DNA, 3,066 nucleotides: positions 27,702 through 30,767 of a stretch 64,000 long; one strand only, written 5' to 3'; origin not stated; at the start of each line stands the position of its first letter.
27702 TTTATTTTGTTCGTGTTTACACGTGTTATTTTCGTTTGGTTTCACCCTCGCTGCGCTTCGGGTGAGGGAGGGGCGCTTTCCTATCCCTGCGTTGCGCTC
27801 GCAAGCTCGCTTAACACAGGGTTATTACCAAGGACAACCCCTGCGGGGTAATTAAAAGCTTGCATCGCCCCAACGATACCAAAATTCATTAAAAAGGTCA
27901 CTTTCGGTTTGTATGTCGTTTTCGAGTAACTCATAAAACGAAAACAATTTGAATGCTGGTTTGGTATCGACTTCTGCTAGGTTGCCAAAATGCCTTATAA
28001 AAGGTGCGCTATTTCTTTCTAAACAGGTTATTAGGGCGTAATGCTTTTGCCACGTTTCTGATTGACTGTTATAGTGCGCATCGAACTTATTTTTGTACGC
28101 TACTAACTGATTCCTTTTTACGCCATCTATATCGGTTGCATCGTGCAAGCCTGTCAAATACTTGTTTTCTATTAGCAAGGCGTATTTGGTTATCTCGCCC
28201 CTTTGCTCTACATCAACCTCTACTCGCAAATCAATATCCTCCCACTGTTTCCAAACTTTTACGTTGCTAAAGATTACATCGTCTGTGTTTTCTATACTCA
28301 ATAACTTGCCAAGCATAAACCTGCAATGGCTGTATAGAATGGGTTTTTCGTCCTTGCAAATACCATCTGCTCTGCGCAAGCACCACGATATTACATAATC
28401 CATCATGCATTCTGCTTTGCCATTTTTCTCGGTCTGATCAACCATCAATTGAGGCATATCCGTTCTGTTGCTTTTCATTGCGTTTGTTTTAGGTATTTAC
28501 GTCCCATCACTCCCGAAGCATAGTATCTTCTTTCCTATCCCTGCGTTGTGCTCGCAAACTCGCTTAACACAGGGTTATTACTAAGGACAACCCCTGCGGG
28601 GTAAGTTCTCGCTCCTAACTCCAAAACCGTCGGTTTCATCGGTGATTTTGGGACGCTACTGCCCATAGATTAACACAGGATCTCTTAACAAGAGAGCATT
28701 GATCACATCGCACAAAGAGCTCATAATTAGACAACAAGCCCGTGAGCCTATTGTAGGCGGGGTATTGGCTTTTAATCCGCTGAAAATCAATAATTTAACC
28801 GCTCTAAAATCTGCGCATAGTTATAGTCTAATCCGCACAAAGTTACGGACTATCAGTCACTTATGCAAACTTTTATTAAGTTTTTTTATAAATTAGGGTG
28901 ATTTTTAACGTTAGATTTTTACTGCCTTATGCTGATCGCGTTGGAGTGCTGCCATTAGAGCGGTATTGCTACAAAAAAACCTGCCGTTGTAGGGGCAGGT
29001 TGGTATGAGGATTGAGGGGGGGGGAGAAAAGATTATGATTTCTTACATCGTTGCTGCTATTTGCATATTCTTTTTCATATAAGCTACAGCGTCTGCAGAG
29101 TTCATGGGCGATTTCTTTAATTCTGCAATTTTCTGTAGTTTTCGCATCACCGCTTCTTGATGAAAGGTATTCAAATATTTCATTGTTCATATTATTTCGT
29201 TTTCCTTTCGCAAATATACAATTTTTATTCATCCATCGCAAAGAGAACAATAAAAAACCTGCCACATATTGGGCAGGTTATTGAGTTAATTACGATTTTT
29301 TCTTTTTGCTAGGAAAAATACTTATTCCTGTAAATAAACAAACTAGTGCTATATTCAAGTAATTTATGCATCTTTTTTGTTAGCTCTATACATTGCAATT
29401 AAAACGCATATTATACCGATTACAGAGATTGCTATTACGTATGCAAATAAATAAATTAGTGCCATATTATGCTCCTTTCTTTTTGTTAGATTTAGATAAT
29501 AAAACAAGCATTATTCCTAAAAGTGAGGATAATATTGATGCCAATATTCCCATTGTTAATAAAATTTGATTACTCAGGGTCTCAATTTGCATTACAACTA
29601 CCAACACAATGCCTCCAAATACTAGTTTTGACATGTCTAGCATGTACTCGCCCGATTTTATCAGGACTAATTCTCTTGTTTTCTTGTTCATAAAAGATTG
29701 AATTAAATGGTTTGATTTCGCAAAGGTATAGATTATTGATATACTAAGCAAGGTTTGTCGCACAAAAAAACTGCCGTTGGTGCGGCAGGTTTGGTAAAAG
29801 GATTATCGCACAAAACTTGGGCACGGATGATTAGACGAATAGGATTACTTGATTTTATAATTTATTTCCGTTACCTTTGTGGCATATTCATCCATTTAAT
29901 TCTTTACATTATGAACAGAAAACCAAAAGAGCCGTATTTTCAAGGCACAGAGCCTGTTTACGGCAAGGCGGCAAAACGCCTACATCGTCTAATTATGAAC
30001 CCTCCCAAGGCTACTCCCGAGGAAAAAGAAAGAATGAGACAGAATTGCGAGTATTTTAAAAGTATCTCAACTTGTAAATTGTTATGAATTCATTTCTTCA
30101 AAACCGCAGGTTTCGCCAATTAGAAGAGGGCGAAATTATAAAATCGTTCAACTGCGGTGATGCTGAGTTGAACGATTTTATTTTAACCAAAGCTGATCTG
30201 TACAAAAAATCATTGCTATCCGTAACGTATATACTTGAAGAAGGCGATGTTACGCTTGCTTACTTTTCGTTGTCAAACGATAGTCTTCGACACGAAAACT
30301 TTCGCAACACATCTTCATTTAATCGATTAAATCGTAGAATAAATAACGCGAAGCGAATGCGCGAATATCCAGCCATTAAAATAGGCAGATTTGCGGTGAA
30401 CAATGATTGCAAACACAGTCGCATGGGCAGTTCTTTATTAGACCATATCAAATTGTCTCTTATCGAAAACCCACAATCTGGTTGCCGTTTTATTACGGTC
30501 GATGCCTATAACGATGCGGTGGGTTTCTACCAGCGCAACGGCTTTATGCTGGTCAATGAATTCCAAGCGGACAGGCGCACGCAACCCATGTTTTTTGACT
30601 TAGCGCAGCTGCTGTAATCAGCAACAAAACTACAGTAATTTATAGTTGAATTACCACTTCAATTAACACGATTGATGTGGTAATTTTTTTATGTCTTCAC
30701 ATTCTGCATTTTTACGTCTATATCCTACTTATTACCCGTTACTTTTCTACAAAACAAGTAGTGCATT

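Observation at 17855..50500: Triplicated three-component module: CotH-kinase-like giant, beta-helix T9SS giant, and small Cys-rich membrane-anchored protein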

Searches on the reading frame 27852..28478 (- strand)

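Call 4: search_protein_families(library=pfam, proteins=[window:27852-28478:-], max_evalue=0.01)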
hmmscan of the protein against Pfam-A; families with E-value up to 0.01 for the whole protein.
window:27852-28478:- (208 aa): 0 families

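Call 5: search_protein_families(library=ncbifam, proteins=[window:27852-28478:-], max_evalue=0.1)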
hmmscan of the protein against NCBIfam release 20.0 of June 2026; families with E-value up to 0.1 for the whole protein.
window:27852-28478:- (208 aa): 1 family
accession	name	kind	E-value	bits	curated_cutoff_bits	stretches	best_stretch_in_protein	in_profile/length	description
NF009157.0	PRK12497.4-3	equivalog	0.019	15.4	152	1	47-100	27-81/116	YraN family protein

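Call 92: search_protein_families(library=padloc, proteins=[window:27852-28478:-], max_evalue=0.01)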
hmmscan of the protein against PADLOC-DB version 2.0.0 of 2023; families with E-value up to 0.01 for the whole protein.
window:27852-28478:- (208 aa): 2 families
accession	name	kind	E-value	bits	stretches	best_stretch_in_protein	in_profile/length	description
PDLC04971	PDC-S26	-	0.0015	15.5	1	56-141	88-161/415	-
PDLC04977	PDC-S26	-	0.0056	13.8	1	70-152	94-157/400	-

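Call 93: search_protein_families(library=phrogs, proteins=[window:27852-28478:-], max_evalue=0.01)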
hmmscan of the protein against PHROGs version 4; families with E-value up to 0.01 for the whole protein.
window:27852-28478:- (208 aa): 0 families

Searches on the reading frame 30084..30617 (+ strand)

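Call 4: search_protein_families(library=pfam, proteins=[window:30084-30617:+], max_evalue=0.01)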
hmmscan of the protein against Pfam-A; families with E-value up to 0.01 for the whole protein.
window:30084-30617:+ (177 aa): 2 families
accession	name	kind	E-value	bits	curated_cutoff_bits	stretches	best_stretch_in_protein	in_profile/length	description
PF13673.13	Acetyltransf_10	-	8.3e-07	29.5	23.6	1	93-160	49-113/128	Acetyltransferase (GNAT) domain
PF13508.13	Acetyltransf_7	-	4.2e-06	27.5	27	1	98-154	30-82/84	Acetyltransferase (GNAT) domain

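Call 92: search_protein_families(library=padloc, proteins=[window:30084-30617:+], max_evalue=0.01)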
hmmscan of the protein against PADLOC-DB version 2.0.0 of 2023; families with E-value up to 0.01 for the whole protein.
window:30084-30617:+ (177 aa): 0 families

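Call 93: search_protein_families(library=phrogs, proteins=[window:30084-30617:+], max_evalue=0.01)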
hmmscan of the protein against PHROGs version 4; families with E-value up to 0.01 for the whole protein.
window:30084-30617:+ (177 aa): 2 families
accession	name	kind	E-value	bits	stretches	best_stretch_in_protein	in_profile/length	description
phrog_1758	-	other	2.1e-32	113.6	1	12-175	16-180/184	acetyltransferase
phrog_1249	-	other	0.0015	19.3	1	99-163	91-155/180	acetyltransferase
